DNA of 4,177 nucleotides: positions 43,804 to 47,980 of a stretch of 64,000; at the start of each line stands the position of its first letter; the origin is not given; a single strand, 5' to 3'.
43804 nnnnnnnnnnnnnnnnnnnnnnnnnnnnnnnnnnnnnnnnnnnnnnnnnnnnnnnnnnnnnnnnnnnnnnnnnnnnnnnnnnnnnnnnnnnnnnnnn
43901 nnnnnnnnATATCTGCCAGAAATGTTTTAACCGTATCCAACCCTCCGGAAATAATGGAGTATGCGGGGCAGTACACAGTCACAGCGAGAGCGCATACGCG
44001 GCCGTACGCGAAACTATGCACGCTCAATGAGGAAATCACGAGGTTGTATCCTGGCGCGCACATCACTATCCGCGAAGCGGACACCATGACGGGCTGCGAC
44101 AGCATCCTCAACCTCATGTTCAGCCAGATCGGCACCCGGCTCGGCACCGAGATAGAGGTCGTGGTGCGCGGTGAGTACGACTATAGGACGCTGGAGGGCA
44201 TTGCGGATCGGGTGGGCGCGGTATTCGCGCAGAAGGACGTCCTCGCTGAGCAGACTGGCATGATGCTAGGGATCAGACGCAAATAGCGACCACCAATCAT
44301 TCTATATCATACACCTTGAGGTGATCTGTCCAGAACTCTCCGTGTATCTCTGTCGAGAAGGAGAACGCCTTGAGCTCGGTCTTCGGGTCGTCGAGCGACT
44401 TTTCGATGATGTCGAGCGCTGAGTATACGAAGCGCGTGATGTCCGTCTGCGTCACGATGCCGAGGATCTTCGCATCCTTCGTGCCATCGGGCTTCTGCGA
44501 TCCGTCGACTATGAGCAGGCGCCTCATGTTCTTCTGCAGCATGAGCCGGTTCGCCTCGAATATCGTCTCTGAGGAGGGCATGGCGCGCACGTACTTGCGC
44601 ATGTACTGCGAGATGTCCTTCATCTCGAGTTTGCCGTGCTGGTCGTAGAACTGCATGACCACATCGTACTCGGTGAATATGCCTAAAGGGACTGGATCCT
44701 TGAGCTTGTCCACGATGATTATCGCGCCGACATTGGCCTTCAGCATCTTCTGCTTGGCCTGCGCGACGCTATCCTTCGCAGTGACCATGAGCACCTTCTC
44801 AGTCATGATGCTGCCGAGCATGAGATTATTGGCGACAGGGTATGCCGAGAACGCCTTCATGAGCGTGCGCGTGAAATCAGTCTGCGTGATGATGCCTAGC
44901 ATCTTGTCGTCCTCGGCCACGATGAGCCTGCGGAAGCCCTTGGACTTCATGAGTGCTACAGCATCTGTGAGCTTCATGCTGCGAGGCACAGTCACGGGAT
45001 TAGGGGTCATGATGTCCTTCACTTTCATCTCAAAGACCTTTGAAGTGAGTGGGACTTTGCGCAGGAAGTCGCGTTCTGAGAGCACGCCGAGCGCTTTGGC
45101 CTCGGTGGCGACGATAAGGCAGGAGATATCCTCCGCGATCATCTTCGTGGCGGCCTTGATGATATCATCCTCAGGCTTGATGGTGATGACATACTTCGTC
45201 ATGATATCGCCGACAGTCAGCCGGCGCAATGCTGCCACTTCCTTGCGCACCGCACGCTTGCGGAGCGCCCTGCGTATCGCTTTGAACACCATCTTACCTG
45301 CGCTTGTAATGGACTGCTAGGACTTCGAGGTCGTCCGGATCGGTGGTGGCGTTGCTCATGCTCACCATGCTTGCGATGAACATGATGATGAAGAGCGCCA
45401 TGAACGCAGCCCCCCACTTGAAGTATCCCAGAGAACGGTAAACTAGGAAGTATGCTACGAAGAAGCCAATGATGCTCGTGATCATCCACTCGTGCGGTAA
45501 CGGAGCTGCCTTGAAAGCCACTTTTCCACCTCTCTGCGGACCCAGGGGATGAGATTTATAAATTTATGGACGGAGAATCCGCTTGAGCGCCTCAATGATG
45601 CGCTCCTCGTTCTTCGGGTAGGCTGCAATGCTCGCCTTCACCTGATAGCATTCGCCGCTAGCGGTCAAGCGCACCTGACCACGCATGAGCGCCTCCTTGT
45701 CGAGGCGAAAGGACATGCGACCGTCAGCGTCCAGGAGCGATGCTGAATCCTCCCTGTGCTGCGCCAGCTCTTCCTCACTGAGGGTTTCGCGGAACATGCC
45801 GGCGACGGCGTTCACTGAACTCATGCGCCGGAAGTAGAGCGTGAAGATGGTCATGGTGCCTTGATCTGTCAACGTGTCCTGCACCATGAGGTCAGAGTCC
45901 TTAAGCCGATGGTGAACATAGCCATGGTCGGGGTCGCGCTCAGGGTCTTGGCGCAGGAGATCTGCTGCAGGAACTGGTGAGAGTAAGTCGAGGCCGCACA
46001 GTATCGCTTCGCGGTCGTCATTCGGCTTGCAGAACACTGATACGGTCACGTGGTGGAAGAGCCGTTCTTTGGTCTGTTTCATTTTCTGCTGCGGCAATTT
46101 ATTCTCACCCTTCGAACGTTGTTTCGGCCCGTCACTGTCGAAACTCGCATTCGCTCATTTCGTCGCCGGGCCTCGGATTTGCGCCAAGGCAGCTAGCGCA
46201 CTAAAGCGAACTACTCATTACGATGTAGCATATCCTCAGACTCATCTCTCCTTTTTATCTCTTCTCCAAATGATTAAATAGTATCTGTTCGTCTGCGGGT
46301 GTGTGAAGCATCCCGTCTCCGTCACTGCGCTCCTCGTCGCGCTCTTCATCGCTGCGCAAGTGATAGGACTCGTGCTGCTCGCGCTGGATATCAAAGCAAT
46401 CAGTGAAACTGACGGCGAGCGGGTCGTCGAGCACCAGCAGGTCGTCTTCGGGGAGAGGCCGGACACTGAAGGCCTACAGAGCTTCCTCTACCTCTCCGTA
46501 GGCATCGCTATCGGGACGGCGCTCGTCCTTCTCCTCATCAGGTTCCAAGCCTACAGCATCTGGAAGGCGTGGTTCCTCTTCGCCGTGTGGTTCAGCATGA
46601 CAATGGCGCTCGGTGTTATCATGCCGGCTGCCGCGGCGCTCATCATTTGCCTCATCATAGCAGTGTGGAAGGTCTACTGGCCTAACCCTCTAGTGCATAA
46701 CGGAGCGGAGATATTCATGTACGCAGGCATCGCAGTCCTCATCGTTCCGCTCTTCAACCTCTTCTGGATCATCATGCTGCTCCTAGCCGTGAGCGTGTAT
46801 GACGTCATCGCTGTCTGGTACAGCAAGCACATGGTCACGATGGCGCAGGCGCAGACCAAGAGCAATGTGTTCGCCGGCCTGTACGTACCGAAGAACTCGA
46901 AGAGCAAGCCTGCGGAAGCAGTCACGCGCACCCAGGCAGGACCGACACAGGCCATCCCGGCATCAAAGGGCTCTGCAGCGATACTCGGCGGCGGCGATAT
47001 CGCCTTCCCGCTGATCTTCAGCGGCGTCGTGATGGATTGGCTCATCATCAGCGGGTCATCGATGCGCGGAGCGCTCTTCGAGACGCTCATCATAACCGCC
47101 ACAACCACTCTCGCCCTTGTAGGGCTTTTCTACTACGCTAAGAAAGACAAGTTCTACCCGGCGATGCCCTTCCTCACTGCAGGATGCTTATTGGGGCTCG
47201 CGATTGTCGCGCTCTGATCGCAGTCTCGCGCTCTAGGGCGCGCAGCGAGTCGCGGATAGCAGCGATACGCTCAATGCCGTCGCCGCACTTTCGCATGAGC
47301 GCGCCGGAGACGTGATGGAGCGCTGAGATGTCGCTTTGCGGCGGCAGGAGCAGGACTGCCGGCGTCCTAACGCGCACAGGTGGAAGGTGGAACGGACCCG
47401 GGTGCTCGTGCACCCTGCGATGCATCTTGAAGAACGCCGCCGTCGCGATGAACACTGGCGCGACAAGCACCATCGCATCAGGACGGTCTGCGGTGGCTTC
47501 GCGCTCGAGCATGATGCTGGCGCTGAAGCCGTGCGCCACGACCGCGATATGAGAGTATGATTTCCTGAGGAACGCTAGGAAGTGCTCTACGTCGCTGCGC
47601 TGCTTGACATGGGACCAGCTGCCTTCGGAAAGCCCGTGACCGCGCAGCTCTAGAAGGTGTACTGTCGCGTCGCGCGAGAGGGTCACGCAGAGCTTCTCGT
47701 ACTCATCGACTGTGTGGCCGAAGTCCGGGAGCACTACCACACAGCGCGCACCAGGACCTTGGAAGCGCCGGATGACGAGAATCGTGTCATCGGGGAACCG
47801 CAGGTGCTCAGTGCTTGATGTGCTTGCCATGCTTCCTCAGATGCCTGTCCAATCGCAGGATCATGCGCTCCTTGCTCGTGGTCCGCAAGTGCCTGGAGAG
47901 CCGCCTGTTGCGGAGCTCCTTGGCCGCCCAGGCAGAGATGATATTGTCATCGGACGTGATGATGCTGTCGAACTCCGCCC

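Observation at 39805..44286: Divergent pair: giant S/T/P-rich single-pass membrane protein and a HerA/FtsK-like ATPase followed by an HPr-like small protein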

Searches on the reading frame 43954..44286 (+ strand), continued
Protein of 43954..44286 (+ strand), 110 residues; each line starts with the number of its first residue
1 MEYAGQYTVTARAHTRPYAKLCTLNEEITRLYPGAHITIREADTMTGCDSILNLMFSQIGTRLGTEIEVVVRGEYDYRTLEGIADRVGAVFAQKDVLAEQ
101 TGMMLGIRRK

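Call 45: predict_structure(alignment_id=A2)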
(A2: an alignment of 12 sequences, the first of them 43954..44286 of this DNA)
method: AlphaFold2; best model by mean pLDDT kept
length: 110 residues; sequences in the alignment: 12
mean_pLDDT: 81.6   pTM: 0.73
mean pLDDT of the five models: 81.6, 81.4, 81.1, 78.2, 78.3
residues with pLDDT >= 90: 49; 70-90: 39; 50-70: 8; < 50: 14
segments of 3 or more residues with pLDDT < 50: 96-104, 106-110
pLDDT, mean of each block of 10 residues (from residue 1): 93 73 91 94 82 81 90 97 94 57 45
secondary structure, 60 per line:
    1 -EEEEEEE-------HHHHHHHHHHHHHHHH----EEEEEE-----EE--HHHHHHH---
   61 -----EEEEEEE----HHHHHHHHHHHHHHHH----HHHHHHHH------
elements in order: E2-8 H16-31 E36-41 H51-57 E66-72 H77-92 H97-104

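Call 48: fold_search(model_id=the predicted structure, library=pdb)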
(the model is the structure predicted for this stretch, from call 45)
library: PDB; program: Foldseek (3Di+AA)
matches with E <= 10: 454; with E <= 0.001: 10
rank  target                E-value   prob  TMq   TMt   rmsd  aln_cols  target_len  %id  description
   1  7x7h_B                5.8e-05  1.00  0.60  0.75   2.7        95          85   21  Crystal structure of Fructose regulator/Histidine phosphocarrier protein complex from Vibrio cholerae (released 2023-03-15)
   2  1poh                  1.1e-04  1.00  0.55  0.68   3.1        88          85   22  THE 2.0 ANGSTROMS RESOLUTION STRUCTURE OF ESCHERICHIA COLI HISTIDINE-CONTAINING PHOSPHOCARRIER PROTEIN HPR: A REDETERMIN (released 1994-01-31)
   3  4xwj_B                1.8e-04  1.00  0.59  0.75   2.7        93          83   19  Histidine-containing phosphocarrier protein (HPr) and antisigma factor Rsd complex (released 2015-10-21)
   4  3ihs_A                3.5e-04  1.00  0.56  0.70   3.0        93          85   17  Crystal Structure of a Phosphocarrier Protein HPr from Bacillus anthracis str. Ames (released 2009-08-11)
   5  1opd                  3.5e-04  1.00  0.56  0.69   3.0        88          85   20  HISTIDINE-CONTAINING PROTEIN (HPR), MUTANT WITH SER 46 REPLACED BY ASP (S46D) (released 1997-08-20)
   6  3ccd_A                4.3e-04  1.00  0.60  0.75   2.6        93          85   19  1.0 A Structure of Post-Succinimide His15Asp HPr (released 2008-10-21)
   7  3ihs_B                4.6e-04  1.00  0.55  0.70   3.0        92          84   17  Crystal Structure of a Phosphocarrier Protein HPr from Bacillus anthracis str. Ames (released 2009-08-11)
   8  1cm2                  5.2e-04  1.00  0.55  0.68   3.1        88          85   20  STRUCTURE OF HIS15ASP HPR AFTER HYDROLYSIS OF RINGED SPECIES. (released 2000-05-17)
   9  9s8k_G                6.3e-04  1.00  0.60  0.76   2.6        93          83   20  Structure of glycogen phosphorylase - tetrameric form - in complex with HPr from Escherichia coli (released 2026-04-08)
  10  1cm3                  6.3e-04  1.00  0.55  0.69   3.1        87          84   20  HIS15ASP HPR FROM E. COLI (released 2000-05-17)
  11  9s8b_D                1.2e-03  1.00  0.47  0.58   3.9        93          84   20  Structure of glycogen phosphorylase - dimeric form - in complex with HPr from Escherichia coli (released 2026-04-08)
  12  1pch                  1.5e-03  1.00  0.53  0.64   3.9       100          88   21  STRUCTURAL EVIDENCE FOR THE EVOLUTIONARY DIVERGENCE OF MYCOPLASMA FROM GRAM-POSITIVE BACTERIA: THE HISTIDINE-CONTAINING  (released 1995-10-15)
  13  7ff5_A                1.7e-03  1.00  0.55  0.69   2.9        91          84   18  The crystal structure of Ruminiclostridium cellulolyticum Phosphocarrier (released 2022-07-27)
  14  3le1_A                1.7e-03  1.00  0.55  0.67   3.6        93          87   14  Crystal structure of apoHPr monomer from Thermoanaerobacter tengcongensis (released 2010-12-15)
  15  3le3_A                2.9e-03  1.00  0.55  0.66   3.5        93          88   14  Crystal structure of apoHPr monomer from Thermoanaerobacter tengcongensis (released 2010-12-15)
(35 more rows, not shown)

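Call 75: search_protein_families(library=ncbifam, alignment_id=A2, max_evalue=0.01)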
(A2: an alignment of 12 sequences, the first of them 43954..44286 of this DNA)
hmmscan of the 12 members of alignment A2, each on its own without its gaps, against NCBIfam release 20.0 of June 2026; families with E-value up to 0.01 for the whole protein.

A. member 1, window:43954-44286:+ (110 aa): 2 families
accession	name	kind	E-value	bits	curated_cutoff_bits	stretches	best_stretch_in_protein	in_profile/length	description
TIGR01003.1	PTS_HPr_family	subfamily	0.00063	19.7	47.9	1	14-85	15-79/82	HPr family phosphocarrier protein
NF005583.0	PRK07281.1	equivalog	0.0072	15.6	445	0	7-46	58-96/286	methionyl aminopeptidase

B. families by the number of members that match (of 12 scanned): 7 families
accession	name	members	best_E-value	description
TIGR01003.1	PTS_HPr_family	3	0.00051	HPr family phosphocarrier protein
NF010354.0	PRK13782.1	2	3.4e-05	HPr family phosphocarrier protein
NF041319.1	PTS-HPr_Halo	2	0.00034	phosphocarrier protein HPr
NF008319.0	PRK11109.1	1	0.00033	fused PTS fructose transporter subunit IIA/HPr protein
NF008146.0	PRK10897.1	1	0.00096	PTS phosphocarrier protein NPr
NF010351.0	PRK13779.1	1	0.0012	bifunctional PTS system fructose-specific transporter subunit IIA/HPr protein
NF005583.0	PRK07281.1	1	0.0072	methionyl aminopeptidase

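Call 85: search_protein_families(library=phrogs, proteins=[window:43954-44286:+], max_evalue=0.001)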
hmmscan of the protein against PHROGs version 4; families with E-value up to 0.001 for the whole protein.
window:43954-44286:+ (110 aa): 0 families

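Call 86: list_cluster_members(proteins=[L092:4764-7055:+, L092:11914-13302:-, L092:9703-10887:-, L090:1508-2443:+, L090:3997-4773:+, L090:6914-7996:+, L094:1160-2509:-, L094:7072-7887:+, L086:1180-1983:-, L087:1156-1917:+])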
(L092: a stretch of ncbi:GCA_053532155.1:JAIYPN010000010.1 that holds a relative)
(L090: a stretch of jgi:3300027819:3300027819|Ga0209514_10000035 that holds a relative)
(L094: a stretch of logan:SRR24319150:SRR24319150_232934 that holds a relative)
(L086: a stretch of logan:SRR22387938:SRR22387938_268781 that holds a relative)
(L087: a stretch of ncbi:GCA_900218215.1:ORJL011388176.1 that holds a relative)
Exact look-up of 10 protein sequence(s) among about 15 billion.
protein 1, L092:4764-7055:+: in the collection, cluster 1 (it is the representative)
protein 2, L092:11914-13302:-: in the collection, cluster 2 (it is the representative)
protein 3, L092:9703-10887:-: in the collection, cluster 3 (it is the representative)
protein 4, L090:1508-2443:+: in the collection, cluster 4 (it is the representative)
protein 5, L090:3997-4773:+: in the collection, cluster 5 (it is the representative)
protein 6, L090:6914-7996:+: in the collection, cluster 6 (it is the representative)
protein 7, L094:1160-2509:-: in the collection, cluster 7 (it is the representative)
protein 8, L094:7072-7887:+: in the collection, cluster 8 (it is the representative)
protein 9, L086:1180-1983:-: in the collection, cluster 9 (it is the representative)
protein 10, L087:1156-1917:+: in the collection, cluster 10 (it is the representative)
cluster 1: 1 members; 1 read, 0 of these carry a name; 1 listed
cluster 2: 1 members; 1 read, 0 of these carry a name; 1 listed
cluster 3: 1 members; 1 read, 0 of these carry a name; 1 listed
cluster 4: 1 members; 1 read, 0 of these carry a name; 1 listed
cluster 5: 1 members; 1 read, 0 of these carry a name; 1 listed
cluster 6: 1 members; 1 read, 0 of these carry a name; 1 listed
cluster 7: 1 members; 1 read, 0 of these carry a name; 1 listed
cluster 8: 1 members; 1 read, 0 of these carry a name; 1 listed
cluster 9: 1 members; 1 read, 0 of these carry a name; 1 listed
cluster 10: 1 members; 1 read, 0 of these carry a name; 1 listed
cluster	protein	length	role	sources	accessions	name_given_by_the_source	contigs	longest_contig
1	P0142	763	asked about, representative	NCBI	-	-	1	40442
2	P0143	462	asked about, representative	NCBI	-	-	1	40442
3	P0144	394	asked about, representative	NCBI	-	-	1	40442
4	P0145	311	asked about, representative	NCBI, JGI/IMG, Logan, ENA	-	-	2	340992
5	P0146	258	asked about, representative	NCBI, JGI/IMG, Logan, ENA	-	-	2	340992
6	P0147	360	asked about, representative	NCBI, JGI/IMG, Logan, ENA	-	-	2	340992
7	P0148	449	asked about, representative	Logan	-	-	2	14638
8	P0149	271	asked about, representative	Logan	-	-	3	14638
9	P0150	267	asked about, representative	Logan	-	-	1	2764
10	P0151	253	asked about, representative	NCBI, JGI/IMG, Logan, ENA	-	-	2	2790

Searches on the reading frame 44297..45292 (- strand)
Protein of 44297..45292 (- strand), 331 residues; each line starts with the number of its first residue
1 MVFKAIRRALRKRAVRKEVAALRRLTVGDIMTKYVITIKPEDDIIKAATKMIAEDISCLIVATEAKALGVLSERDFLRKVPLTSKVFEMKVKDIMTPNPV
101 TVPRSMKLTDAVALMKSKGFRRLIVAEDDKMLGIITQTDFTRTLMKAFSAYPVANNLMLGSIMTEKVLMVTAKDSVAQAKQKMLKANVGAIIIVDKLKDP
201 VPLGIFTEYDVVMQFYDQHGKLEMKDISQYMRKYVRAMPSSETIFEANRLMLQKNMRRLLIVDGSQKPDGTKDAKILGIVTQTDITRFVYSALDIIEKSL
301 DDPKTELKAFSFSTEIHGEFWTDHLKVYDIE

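Call 3: search_protein_families(library=pfam, proteins=[window:44297-45292:-], max_evalue=0.01)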
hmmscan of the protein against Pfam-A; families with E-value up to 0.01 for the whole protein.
window:44297-45292:- (331 aa): 2 families
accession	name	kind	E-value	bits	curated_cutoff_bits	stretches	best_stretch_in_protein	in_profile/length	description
PF00571.33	CBS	-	9.6e-47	157.5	24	4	91-145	1-56/57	CBS domain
PF12698.13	ABC2_membrane_3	-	0.0031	17.1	31.6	1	132-244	34-133/347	ABC-2 family transporter protein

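Call 4: search_protein_families(library=ncbifam, proteins=[window:44297-45292:-], max_evalue=0.01)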
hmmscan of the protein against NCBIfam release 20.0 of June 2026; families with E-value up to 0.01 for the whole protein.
window:44297-45292:- (331 aa): 24 families
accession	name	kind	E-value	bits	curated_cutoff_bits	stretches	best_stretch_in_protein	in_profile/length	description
NF041552.1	TF_PrdR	equivalog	6.7e-27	94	795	2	24-146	5-127/577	sigma-54 dependent transcriptional regulator PrdR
NF008141.0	PRK10892.1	equivalog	1.4e-16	60.6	505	2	86-142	268-324/328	arabinose-5-phosphate isomerase KdsD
NF053603.1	HhpR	exception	1.5e-15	57.1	520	2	89-286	1-180/282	CBS domain-containing high hydrostatic pressure regulator HhpR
TIGR00393.1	kpsF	subfamily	2.6e-14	53.4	203.7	2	26-135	156-267/268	KpsF/GutQ family sugar-phosphate isomerase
NF053704.1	TransRegCcpNBacil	equivalog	9.5e-14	51.3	260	2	82-196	68-180/208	transcriptional regulator CcpN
NF011447.0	PRK14869.2-3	equivalog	2e-13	49.8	522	2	81-147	60-127/540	putative manganese-dependent inorganic diphosphatase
NF053863.1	DS11_antiphage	equivalog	2.9e-13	49.6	260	2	29-146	79-194/305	CBS domain-containing anti-phage protein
TIGR01302.1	IMP_dehydrog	equivalog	6.5e-13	48.3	481.5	2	28-160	83-216/450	IMP dehydrogenase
NF011442.0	PRK14869.1-4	equivalog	1.2e-11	43.8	400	1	80-212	61-186/543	putative manganese-dependent inorganic diphosphatase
NF011449.0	PRK14869.2-5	equivalog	4.7e-11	42.4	411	1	80-212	58-202/451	putative manganese-dependent inorganic diphosphatase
NF038279.1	TF_CBS_SpxR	exception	4.5e-10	38.8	600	1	23-81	247-306/427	CBS-HotDog domain-containing transcription factor SpxR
TIGR01137.1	cysta_beta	equivalog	9.4e-10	37.7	510.25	1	86-212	335-453/457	cystathionine beta-synthase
NF011440.0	PRK14869.1-2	equivalog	2.3e-09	36.5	746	1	80-200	58-188/541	putative manganese-dependent inorganic diphosphatase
NF011443.0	PRK14869.1-5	equivalog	9.9e-09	34.2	335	1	85-149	65-130/546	putative manganese-dependent inorganic diphosphatase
NF005869.0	PRK07807.1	equivalog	7.4e-08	31.9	549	1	28-145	92-205/479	GuaB1 family IMP dehydrogenase-related protein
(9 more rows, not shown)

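Call 5: search_protein_families(library=padloc, proteins=[window:44297-45292:-], max_evalue=0.01)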
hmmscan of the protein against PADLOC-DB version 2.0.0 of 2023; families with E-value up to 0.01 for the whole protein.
window:44297-45292:- (331 aa): 0 families

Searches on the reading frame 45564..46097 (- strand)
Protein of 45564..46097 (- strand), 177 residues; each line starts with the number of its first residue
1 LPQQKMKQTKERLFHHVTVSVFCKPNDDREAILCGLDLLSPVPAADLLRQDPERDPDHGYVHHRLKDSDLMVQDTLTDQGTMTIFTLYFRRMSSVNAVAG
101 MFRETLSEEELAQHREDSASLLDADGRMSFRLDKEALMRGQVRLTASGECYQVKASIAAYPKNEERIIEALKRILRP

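Call 3: search_protein_families(library=pfam, proteins=[window:45564-46097:-], max_evalue=0.01)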
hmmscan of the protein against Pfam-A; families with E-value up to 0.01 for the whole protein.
window:45564-46097:- (177 aa): 1 family
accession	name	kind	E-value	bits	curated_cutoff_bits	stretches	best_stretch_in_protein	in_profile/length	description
PF01877.22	RNA_binding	-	7.9e-09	36.3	26.9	1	17-156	2-119/120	RNA binding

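Call 4: search_protein_families(library=ncbifam, proteins=[window:45564-46097:-], max_evalue=0.01)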
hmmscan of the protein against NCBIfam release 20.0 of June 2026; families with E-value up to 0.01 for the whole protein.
window:45564-46097:- (177 aa): 3 families
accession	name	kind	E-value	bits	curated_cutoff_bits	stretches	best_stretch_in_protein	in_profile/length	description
NF011143.0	PRK14555.1-4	equivalog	1.3e-12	48.2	202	1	80-171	52-143/148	RNA-binding protein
NF011142.0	PRK14555.1-3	equivalog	7.5e-08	32.3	237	1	88-175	63-150/154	RNA-binding protein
NF011141.0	PRK14555.1-1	equivalog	1.8e-07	31.2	140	1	90-175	56-138/142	RNA-binding protein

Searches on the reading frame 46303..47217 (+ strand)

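Call 3: search_protein_families(library=pfam, proteins=[window:46303-47217:+], max_evalue=0.01)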
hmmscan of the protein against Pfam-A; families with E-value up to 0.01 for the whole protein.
window:46303-47217:+ (304 aa): 1 family
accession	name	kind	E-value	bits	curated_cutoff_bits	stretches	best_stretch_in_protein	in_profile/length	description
PF06550.16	SPP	-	2.6e-13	50.5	23.9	1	81-303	66-278/283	Signal-peptide peptidase, presenilin aspartyl protease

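Call 4: search_protein_families(library=ncbifam, proteins=[window:46303-47217:+], max_evalue=0.01)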
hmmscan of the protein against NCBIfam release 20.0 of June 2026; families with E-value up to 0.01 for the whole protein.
window:46303-47217:+ (304 aa): 1 family
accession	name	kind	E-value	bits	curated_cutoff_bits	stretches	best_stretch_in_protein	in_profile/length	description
NF041679.1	IMP_arch_presen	equivalog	1.2e-18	67.6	125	1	51-303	29-280/281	presenilin family intramembrane aspartyl protease PSH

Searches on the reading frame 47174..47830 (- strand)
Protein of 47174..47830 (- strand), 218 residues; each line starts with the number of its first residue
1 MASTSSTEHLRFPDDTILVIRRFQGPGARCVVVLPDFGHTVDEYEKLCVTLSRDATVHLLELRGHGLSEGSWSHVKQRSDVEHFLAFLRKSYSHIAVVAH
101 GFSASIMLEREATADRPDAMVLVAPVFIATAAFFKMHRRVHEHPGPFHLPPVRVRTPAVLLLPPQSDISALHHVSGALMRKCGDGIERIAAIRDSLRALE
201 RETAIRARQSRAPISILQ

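Call 3: search_protein_families(library=pfam, proteins=[window:47174-47830:-], max_evalue=0.01)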
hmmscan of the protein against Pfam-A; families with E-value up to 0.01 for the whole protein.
window:47174-47830:- (218 aa): 3 families
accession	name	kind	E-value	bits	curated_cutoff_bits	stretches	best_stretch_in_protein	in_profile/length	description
PF12697.13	Abhydrolase_6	-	3e-07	31.7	26.3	1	31-155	1-121/217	Alpha/beta hydrolase family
PF12146.15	Hydrolase_4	-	1.3e-05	25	27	1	29-131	5-115/239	Serine aminopeptidase, S33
PF00561.26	Abhydrolase_1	-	0.0073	16.4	25.8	1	31-103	3-77/245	alpha/beta hydrolase fold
